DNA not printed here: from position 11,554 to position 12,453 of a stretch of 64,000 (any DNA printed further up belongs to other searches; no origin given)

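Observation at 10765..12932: Envelope-modification-like cassette: bitopic membrane/lipoprotein-like protein, truncated LpxA-like acyltransferase and GT2 glycosyltransferase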

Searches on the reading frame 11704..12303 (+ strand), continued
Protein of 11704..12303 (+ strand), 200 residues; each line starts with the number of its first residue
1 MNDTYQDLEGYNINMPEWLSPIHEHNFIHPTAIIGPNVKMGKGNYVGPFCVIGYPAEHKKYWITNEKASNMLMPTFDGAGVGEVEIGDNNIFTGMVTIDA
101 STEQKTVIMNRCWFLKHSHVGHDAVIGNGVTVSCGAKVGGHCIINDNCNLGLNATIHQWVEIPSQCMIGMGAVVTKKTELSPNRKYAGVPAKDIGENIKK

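Call 34: search_protein_families(library=ncbifam, proteins=[L086:5729-7003:+, L086:7025-7975:+, L086:7983-8540:+, L086:8540-9628:+, L086:9665-10936:+, L086:10918-12153:+, L086:3694-5661:+], max_evalue=1e-10)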
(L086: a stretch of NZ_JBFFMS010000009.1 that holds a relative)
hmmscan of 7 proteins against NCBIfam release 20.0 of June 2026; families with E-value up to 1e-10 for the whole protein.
L086:5729-7003:+ (425 aa): 6 families
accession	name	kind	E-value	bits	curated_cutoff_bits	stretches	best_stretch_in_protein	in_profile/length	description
NF011729.0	PRK15182.1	equivalog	8.4e-189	627.7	592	1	1-425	1-425/425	Vi polysaccharide biosynthesis UDP-N-acetylglucosamine C-6 dehydrogenase TviB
TIGR03026.1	NDP-sugDHase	subfamily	8e-120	400.4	189.8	1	8-413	2-412/413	nucleotide sugar dehydrogenase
NF040825.1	UDPMaNacDH_Arch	equivalog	4.4e-72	243.2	750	1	7-418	1-403/418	UDP-N-acetyl-D-mannosamine dehydrogenase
NF008286.0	PRK11064.1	equivalog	1.2e-57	195.5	459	1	8-400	5-408/420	UDP-N-acetyl-D-mannosamine dehydrogenase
NF041297.1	UDPGDh_AglM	equivalog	4.2e-47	161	670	1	8-417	2-418/429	UDP-glucose 6-dehydrogenase AglM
NF047673.2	TeichurnBiosyTuaD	equivalog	2.5e-35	122.5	700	1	8-417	3-415/439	UDP-glucose 6-dehydrogenase TuaD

L086:7025-7975:+ (317 aa): 1 family
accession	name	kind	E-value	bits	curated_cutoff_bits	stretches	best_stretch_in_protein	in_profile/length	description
TIGR04380.1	myo_inos_iolG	equivalog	1.1e-12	47.5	355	1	3-208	3-195/330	inositol 2-dehydrogenase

L086:7983-8540:+ (186 aa): 5 families
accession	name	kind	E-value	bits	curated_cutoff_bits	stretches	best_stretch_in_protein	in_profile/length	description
NF003657.0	PRK05289.1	equivalog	3.9e-35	121.2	226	1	2-183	37-218/264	acyl-ACP--UDP-N-acetylglucosamine O-acyltransferase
TIGR01852.1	lipid_A_lpxA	equivalog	2.2e-34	118.9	231.05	1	2-182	32-212/254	acyl-ACP--UDP-N-acetylglucosamine O-acyltransferase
TIGR03570.1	NeuD_NnaD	subfamily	3.5e-26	92.1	160.8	1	47-156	99-202/202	NeuD/PglB/VioB family sugar acetyltransferase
NF002060.0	PRK00892.1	subfamily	1.1e-13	51.1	207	0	48-163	206-320/345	UDP-3-O-(3-hydroxymyristoyl)glucosamine N-acyltransferase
TIGR01853.1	lipid_A_lpxD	equivalog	7.1e-11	41.6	242.5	0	48-104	117-175/325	UDP-3-O-(3-hydroxymyristoyl)glucosamine N-acyltransferase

L086:8540-9628:+ (363 aa): 7 families
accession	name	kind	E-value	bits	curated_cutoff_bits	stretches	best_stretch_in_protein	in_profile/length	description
TIGR03588.1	PseC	equivalog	1.8e-71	241.1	423.5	1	19-361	12-377/380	UDP-4-amino-4,6-dideoxy-N-acetyl-beta-L-altrosamine transaminase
TIGR04181.1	NHT_00031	hypoth_equivalog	2.7e-61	207.4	420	1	36-343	29-357/359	LegC family aminotransferase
NF008687.0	PRK11706.1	equivalog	3.9e-61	206.9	375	1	39-361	33-371/375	dTDP-4-amino-4,6-dideoxygalactose transaminase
NF008658.2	PRK11658.1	equivalog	5.1e-61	206.4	631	1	17-360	13-373/379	UDP-4-amino-4-deoxy-L-arabinose aminotransferase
TIGR04427.1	PLP_DesI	equivalog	2e-56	191.8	650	1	35-360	50-379/390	dTDP-4-dehydro-6-deoxyglucose aminotransferase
TIGR02379.1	ECA_wecE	subfamily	1.5e-48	165.5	434.85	1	42-361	36-372/376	dTDP-4-amino-4,6-dideoxy-D-glucose transaminase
NF011936.0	PRK15407.1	equivalog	2.1e-39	135.5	423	1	14-218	47-253/440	lipopolysaccharide biosynthesis protein RfbH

L086:9665-10936:+ (424 aa): 1 family
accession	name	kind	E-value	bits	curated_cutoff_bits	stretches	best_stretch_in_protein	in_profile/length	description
NF007773.0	PRK10459.1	equivalog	4.3e-13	49.1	273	1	29-412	15-396/492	MOP flippase family protein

L086:10918-12153:+ (412 aa): 15 families
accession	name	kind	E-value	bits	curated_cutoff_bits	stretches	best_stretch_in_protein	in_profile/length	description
NF047684.1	TeichurnBiosyTuaC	equivalog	4e-28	98.5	550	1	9-402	1-390/391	teichuronic acid biosynthesis protein TuaC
TIGR03999.1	thiol_BshA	equivalog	8.8e-23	80.8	273.7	1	125-402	83-374/375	N-acetyl-alpha-D-glucosaminyl L-malate synthase BshA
TIGR03088.1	stp2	hypoth_equivalog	2e-20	73.2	409.05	1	216-402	183-374/374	TIGR03088 family PEP-CTERM/XrtA system glycosyltransferase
NF041876.1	EPS_EpsE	equivalog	3.5e-20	72.6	400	1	130-371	117-364/389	exopolysaccharide biosynthesis GT4 family glycosyltransferase EpsE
NF007396.0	PRK09922.1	equivalog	9.1e-20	70.8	385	1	184-387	136-345/361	lipopolysaccharide 1,6-galactosyltransferase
TIGR02149.1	glgA_Coryne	subfamily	1.1e-19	70.8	302.4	1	122-402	79-391/391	glycogen synthase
NF038255.1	exopoly_VpsD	equivalog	8.7e-19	67.6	300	1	174-402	149-380/381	VpsD family glycosyltransferase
NF046085.1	XrtY_assoc_Gly1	equivalog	5.5e-18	65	400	1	207-402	185-385/387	XrtY-associated glycosyltransferase XYAG1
TIGR03449.1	mycothiol_MshA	equivalog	2.7e-17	62.8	462.5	1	237-402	230-404/406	D-inositol-3-phosphate glycosyltransferase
TIGR04047.1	MSMEG_0565_glyc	hypoth_equivalog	4.8e-17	62.1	259.85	1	121-399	80-372/373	MSMEG_0565 family glycosyltransferase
TIGR02472.1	sucr_P_syn_N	equivalog_domain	9.3e-16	57.7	576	0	296-368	329-406/439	sucrose-phosphate synthase, putative, glycosyltransferase domain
NF038229.1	Glyco4_Geo_Pelo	equivalog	5.4e-15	55.2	400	1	111-402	38-337/338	GPMC system family 4 glycosyltransferase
NF038295.1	EPS_HpsP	equivalog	8.1e-15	54.7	550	1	222-401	203-387/388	hormogonium polysaccharide biosynthesis glycosyltransferase HpsP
NF049988.1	MGlcDAGSynMgs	equivalog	6.4e-13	48.8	400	0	233-406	219-392/398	alpha-monoglucosyldiacylglycerol synthase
NF053787.1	GlcN_PG_synth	equivalog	1e-12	47.6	480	1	295-402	253-360/361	N-acetylglucosaminyl phosphatidylglycerol synthase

L086:3694-5661:+ (656 aa): 6 families
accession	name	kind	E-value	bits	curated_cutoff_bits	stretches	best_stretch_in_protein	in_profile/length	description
TIGR03589.1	PseB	equivalog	1.5e-52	178.6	407.75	1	310-603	3-273/324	UDP-N-acetylglucosamine 4,6-dehydratase (inverting)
TIGR04130.1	FnlA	equivalog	3.8e-43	147.7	730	1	309-602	2-275/337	UDP-N-acetylglucosamine 4,6-dehydratase/5-epimerase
TIGR03023.1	WcaJ_sugtrans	equivalog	1.3e-18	67.5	410.75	1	48-299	2-257/453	undecaprenyl-phosphate glucose phosphotransferase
TIGR03025.1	EPS_sugtrans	subfamily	2.1e-18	66.8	295.55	1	48-295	2-248/445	exopolysaccharide biosynthesis polyprenyl glycosylphosphotransferase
TIGR01179.1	galE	equivalog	4.9e-16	58.5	262.3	1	314-488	2-180/332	UDP-glucose 4-epimerase GalE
NF007956.0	PRK10675.1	subfamily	1.9e-11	43.7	394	0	314-444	3-125/338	UDP-glucose 4-epimerase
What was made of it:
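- On Pcryo_0615-type short LpxA-like sugar N-acetyltransferases (PDB 8E62): Present in Psychrobacter L086 (call 34).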

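Call 40: predict_structure(alignment_id=A2)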
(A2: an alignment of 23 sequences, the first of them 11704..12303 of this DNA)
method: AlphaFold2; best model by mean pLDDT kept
length: 200 residues; sequences in the alignment: 23
mean_pLDDT: 72.1   pTM: 0.67
mean pLDDT of the five models: 72.1, 60.5, 58.8, 57.5, 51.3
residues with pLDDT >= 90: 29; 70-90: 93; 50-70: 43; < 50: 35
segments of 3 or more residues with pLDDT < 50: 1-8, 10-17, 19-21, 64-75, 134-136
pLDDT, mean of each block of 10 residues (from residue 1): 44 43 78 86 90 66 48 50 84 80 80 71 76 57 79 68 84 85 89 86
secondary structure, 60 per line:
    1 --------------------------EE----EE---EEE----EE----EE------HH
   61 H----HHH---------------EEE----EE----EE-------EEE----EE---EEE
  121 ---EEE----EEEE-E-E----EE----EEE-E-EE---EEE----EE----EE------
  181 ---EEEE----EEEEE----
elements in order: E38-40 E84-86 E106-108 E118-120 E124-126 E131-134 E149-151 E160-162 E184-187 E192-196
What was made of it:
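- The LbH AF2 model is only moderate (pLDDT 72; call 40).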

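Call 45: fold_search(model_id=the predicted structure, library=pdb)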
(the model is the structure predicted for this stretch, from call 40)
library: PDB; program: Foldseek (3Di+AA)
matches with E <= 10: 551; with E <= 0.001: 97
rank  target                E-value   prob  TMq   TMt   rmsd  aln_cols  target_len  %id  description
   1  8e62_B                1.1e-09  1.00  0.67  0.74   3.1       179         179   39  STRUCTURE OF Pcryo_0615 from Psychrobacter cryohalolentis, an N-acetyltransferase required to produce Diacetamido-2,3- (released 2022-11-23)
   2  8e62_D                1.9e-09  1.00  0.66  0.76   3.1       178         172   39  STRUCTURE OF Pcryo_0615 from Psychrobacter cryohalolentis, an N-acetyltransferase required to produce Diacetamido-2,3- (released 2022-11-23)
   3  8e62_C                6.2e-09  1.00  0.65  0.71   3.4       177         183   40  STRUCTURE OF Pcryo_0615 from Psychrobacter cryohalolentis, an N-acetyltransferase required to produce Diacetamido-2,3- (released 2022-11-23)
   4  8e62_A                6.2e-09  1.00  0.65  0.71   3.4       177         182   40  STRUCTURE OF Pcryo_0615 from Psychrobacter cryohalolentis, an N-acetyltransferase required to produce Diacetamido-2,3- (released 2022-11-23)
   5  4r36_A                2.7e-06  1.00  0.56  0.45   7.4       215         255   27  Crystal structure analysis of LpxA, a UDP-N-acetylglucosamine acyltransferase from Bacteroides fragilis 9343 (released 2015-05-06)
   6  5dem_C                1.6e-05  1.00  0.56  0.45   5.9       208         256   21  Structure of Pseudomonas aeruginosa LpxA (released 2015-09-16)
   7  3hsq_A                1.6e-05  1.00  0.52  0.41   7.9       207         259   23  Structural Basis for the Sugar Nucleotide and Acyl Chain Selectivity of Leptospira interrogans LpxA (released 2009-09-01)
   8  2jf2                  2.1e-05  1.00  0.54  0.43   5.3       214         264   22  Nucleotide substrate binding by UDP-N-acetylglucosamine acyltransferase (released 2007-04-24)
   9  4e6t_B                2.8e-05  1.00  0.45  0.35   8.8       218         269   21  Structure of LpxA from Acinetobacter baumannii at 1.8A resolution (P212121 form) (released 2012-12-12)
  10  7tgh_C3               3.6e-05  1.00  0.45  0.28   5.4       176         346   18  Cryo-EM structure of respiratory super-complex CI+III2 from Tetrahymena thermophila (released 2022-04-06)
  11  4ea7                  3.8e-05  1.00  0.27  0.26   8.6       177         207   20  X-ray crystal structure of PerB from Caulobacter crescentus in complex with CoA and GDP-perosamine at 1.0 Angstrom resol (released 2012-04-04)
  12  7txp                  4.4e-05  1.00  0.38  0.36   7.9       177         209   20  X-ray structure of the VioB N-acetyltransferase from Acinetobacter baumannii in complex with TDP-4-amino-4,6-dideoxy-D-g (released 2022-03-09)
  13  4eab                  4.4e-05  1.00  0.35  0.34   7.7       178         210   20  X-ray crystal structure of the H141A mutant of GDP-perosamine N-acetyl transferase from Caulobacter crescentus in comple (released 2012-04-04)
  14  6oss_A                4.4e-05  1.00  0.49  0.38   6.5       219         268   22  Crystal Structure of the Acyl-Carrier-Protein UDP-N-Acetylglucosamine O-Acyltransferase LpxA from Proteus mirabilis (released 2020-01-29)
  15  4mfg_A                4.4e-05  1.00  0.34  0.40   8.9       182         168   16  2.0 Angstrom Resolution Crystal Structure of Putative Carbonic Anhydrase from Clostridium difficile. (released 2013-09-04)
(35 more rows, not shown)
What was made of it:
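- On Pcryo_0615-type short LpxA-like sugar N-acetyltransferases (PDB 8E62): Foldseek top four hits are 8e62 chains at 39-40% id (call 45).
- The nearest characterised enzyme is an N-acetyltransferase (call 45).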

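Call 68: find_related_loci(query=L010:6001-6474:+, collection=viral_contigs, flank=10000)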
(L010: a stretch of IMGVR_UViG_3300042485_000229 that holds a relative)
Query L010:6001-6474:+ (158 aa) in viral_contigs; peptide patterns used: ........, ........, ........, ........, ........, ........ (x = any residue, [..] = any of these).
50 stretches matched a pattern; 45 encode a relative of the query (tblastn E <= 1e-3); 44 distinct loci.
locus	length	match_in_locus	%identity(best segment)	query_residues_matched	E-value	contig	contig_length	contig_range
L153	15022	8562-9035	100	1-158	6e-101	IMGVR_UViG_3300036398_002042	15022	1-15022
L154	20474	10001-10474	100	1-158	6e-101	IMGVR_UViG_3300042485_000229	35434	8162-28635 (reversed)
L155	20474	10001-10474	99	1-158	3e-100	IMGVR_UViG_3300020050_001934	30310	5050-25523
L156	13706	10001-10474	97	1-158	5e-100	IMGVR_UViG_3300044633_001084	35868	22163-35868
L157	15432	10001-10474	98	1-158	5e-100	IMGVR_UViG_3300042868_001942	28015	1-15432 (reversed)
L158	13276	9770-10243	98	1-158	8e-100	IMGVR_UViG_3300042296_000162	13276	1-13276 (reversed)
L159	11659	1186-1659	98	1-158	5e-100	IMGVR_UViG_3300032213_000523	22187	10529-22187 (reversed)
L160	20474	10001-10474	98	1-158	5e-100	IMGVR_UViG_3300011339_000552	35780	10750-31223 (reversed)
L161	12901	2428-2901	98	1-158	1e-99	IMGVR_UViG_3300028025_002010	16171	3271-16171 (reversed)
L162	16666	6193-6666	98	1-158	1e-99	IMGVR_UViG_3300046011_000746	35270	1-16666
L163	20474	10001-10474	97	1-158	5e-99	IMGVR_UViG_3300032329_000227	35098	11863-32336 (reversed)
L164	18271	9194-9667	98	1-158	5e-100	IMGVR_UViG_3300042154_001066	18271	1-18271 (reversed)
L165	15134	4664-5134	94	2-158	7e-96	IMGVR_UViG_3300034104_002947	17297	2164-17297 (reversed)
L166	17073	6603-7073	95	2-158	2e-95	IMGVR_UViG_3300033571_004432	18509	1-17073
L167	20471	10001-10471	93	2-158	4e-95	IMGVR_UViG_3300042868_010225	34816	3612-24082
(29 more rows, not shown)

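Call 73: search_protein_families(library=pfam, proteins=[L154:1195-1923:-, L154:1939-2685:-, L154:2948-3538:-, L154:3643-4293:+, L154:4663-7155:+, L154:7439-7972:+, L154:15197-18517:+, L154:18504-19496:+, L154:558-827:-, L154:14065-15192:+], max_evalue=0.01)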
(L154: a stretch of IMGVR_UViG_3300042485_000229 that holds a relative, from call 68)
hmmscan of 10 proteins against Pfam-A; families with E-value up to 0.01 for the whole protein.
L154:1195-1923:- (242 aa): 8 families
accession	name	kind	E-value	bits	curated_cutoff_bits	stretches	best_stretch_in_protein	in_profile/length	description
PF13482.12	RNase_H_2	-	1.4e-10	41.8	22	1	44-182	21-164/165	RNase_H superfamily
PF10108.15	DNA_pol_B_exo2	-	2.2e-07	31.2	24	1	39-130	10-96/213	Predicted 3'-5' exonuclease related to the exonuclease domain of PolB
PF03104.25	DNA_pol_B_exo1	-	2.1e-06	27.8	23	1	60-125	139-207/242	DNA polymerase family B, exonuclease domain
PF01612.26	DNA_pol_A_exo1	-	4.6e-05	23.7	23.6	1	41-186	41-172/173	3'-5' exonuclease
PF23451.1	Zn_ribbon_PaaD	-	0.00051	20.1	27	1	202-233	16-45/53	PaaD zinc beta ribbon domain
PF00929.31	RNase_T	-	0.0032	18.5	24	1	59-135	65-142/164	Exonuclease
PF01096.23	Zn_ribbon_TFIIS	-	0.0055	16.9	21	0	202-235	2-36/39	Transcription factor S-II (TFIIS)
PF12760.12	Zn_ribbon_IS1595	-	0.0073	16.7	25.4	0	201-235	19-45/46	Transposase zinc-ribbon domain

L154:1939-2685:- (248 aa): 1 family
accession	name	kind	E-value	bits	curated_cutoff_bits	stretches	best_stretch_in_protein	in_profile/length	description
PF12705.13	PDDEXK_1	-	3.4e-05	24.3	22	1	62-218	36-210/247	PD-(D/E)XK nuclease superfamily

L154:2948-3538:- (196 aa): 0 families

L154:3643-4293:+ (217 aa): 1 family
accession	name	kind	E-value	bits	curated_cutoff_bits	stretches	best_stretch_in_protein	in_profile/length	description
PF01555.25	N6_N4_Mtase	-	5.5e-16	59.6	26.7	1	127-204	141-220/221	DNA methylase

L154:4663-7155:+ (831 aa): 2 families
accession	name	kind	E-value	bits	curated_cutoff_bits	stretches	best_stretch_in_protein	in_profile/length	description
PF09250.16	Prim-Pol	-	8.4e-18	65.7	22.8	1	6-157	2-137/158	Bifunctional DNA primase/polymerase, N-terminal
PF07927.17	HicA_toxin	-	0.0015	19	27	1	215-244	3-32/58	HicA toxin of bacterial toxin-antitoxin,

L154:7439-7972:+ (178 aa): 0 families

L154:15197-18517:+ (1107 aa): 0 families

L154:18504-19496:+ (331 aa): 0 families

L154:558-827:- (89 aa): 0 families

L154:14065-15192:+ (376 aa): 0 families

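Call 79: search_protein_families(library=pfam, proteins=[L083:5808-6533:+, L083:6533-8011:+, L083:7884-8636:+, L083:8672-9520:-, L083:9524-11167:+, L091:4095-5387:+, L091:5398-6603:+, L091:6614-7831:+, L091:7917-8474:+, L091:8533-9540:+], max_evalue=0.0001)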
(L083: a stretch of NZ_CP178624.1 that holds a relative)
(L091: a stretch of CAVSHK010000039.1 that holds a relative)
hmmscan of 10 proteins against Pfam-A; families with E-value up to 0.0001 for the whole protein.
L083:5808-6533:+ (242 aa): 1 family
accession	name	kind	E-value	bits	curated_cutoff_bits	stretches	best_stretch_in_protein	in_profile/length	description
PF00535.33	Glycos_transf_2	-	8.2e-15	55.6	23.3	1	11-163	3-159/168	Glycosyl transferase family 2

L083:6533-8011:+ (493 aa): 0 families

L083:7884-8636:+ (251 aa): 3 families
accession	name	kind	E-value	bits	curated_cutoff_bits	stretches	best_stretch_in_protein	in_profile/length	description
PF00132.30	Hexapep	-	1.2e-21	75.9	27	2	59-92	2-35/36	Bacterial transferase hexapeptide (six repeats)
PF25084.1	LbH_EIF2B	-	4.6e-10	39.9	54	1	107-180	21-99/105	EIF2B subunit epsilon LbH domain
PF24894.1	Hexapep_GlmU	-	2.7e-06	27.9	23.3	0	103-180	14-89/104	GlmU-like, C-terminal hexapeptide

L083:8672-9520:- (282 aa): 2 families
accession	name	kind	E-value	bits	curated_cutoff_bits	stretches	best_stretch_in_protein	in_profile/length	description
PF13717.11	Zn_ribbon_4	-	3.2e-05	24.2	30.3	1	3-36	2-35/36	zinc-ribbon domain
PF14952.11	zf-tcix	-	4.6e-05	23.4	31.2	1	99-125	10-38/42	Putative treble-clef, zinc-finger, Zn-binding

L083:9524-11167:+ (548 aa): 2 families
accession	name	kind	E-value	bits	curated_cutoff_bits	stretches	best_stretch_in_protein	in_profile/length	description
PF20154.4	LNT_N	-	6.6e-19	69.1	27.1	1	33-196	1-158/159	Apolipoprotein N-acyltransferase N-terminal domain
PF00795.27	CN_hydrolase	-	1.7e-16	60.8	23.2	1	272-488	19-219/256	Carbon-nitrogen hydrolase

L091:4095-5387:+ (431 aa): 2 families
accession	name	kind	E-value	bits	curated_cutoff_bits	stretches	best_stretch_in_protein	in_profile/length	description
PF13440.11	Polysacc_synt_3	-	1.5e-15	57.7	23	1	44-337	4-289/293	Polysaccharide biosynthesis protein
PF01943.22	Polysacc_synt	-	8.7e-10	38.9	28.2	1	18-285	2-267/274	Polysaccharide biosynthesis protein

L091:5398-6603:+ (402 aa): 1 family
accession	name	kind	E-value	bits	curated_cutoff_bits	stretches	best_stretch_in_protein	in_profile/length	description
PF04932.20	Wzy_C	-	7.5e-11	42.5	31.7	1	208-338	1-148/149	O-Antigen ligase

L091:6614-7831:+ (406 aa): 1 family
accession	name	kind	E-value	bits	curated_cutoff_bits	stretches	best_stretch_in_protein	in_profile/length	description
PF13524.12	Glyco_trans_1_2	-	1.2e-23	84.1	25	1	279-396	24-140/144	Glycosyl transferase-like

L091:7917-8474:+ (186 aa): 2 families
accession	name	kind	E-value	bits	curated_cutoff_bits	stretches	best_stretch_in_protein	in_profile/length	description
PF00132.30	Hexapep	-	1.2e-19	69.5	27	0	35-57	2-24/36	Bacterial transferase hexapeptide (six repeats)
PF25084.1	LbH_EIF2B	-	3.1e-08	34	54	0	72-137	39-104/105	EIF2B subunit epsilon LbH domain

L091:8533-9540:+ (336 aa): 0 families

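Call 84: list_cluster_members(proteins=[window:11704-12303:+, P0013, P0018, P0112, P0065, window:12303-12929:+, P0144, P0186])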
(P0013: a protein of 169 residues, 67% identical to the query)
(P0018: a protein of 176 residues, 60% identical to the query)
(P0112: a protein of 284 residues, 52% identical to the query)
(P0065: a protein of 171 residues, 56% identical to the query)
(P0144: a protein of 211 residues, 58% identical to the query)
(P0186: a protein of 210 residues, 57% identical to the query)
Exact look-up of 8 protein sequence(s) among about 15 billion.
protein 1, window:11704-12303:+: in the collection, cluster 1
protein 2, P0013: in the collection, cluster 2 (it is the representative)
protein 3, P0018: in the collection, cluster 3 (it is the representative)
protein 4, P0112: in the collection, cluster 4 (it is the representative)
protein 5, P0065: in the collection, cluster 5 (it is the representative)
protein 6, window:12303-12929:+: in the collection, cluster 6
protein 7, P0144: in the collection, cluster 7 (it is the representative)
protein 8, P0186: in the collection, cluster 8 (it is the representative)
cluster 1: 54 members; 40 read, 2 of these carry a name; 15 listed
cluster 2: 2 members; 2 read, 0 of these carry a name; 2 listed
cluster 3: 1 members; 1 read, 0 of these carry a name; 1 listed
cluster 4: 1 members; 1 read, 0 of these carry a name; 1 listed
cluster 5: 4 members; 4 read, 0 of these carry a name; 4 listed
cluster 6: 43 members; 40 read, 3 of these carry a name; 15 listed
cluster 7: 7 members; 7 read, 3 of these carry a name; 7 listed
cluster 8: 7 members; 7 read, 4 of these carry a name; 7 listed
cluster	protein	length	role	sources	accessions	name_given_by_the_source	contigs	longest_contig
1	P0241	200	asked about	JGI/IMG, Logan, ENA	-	-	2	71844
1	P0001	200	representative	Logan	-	-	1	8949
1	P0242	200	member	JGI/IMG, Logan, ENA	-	UDP-N-acetylglucosamine acyltransferase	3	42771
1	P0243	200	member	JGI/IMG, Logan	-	UDP-N-acetylglucosamine acyltransferase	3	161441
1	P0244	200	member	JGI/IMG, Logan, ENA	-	-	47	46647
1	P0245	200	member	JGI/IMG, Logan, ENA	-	-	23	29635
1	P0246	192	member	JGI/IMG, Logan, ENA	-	-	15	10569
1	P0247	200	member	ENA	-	-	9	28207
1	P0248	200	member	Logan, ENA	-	-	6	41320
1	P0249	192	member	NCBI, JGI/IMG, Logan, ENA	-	-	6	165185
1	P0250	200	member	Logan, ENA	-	-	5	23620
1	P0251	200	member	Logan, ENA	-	-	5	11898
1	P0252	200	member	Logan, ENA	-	-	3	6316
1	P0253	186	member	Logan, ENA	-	-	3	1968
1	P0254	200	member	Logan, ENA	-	-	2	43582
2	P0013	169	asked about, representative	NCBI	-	-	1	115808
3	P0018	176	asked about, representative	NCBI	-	-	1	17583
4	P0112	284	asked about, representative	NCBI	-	-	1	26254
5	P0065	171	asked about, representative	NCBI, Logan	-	-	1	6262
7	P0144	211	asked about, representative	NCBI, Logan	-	-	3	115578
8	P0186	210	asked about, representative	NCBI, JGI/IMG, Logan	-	glycosyltransferase involved in cell wall biosynthesis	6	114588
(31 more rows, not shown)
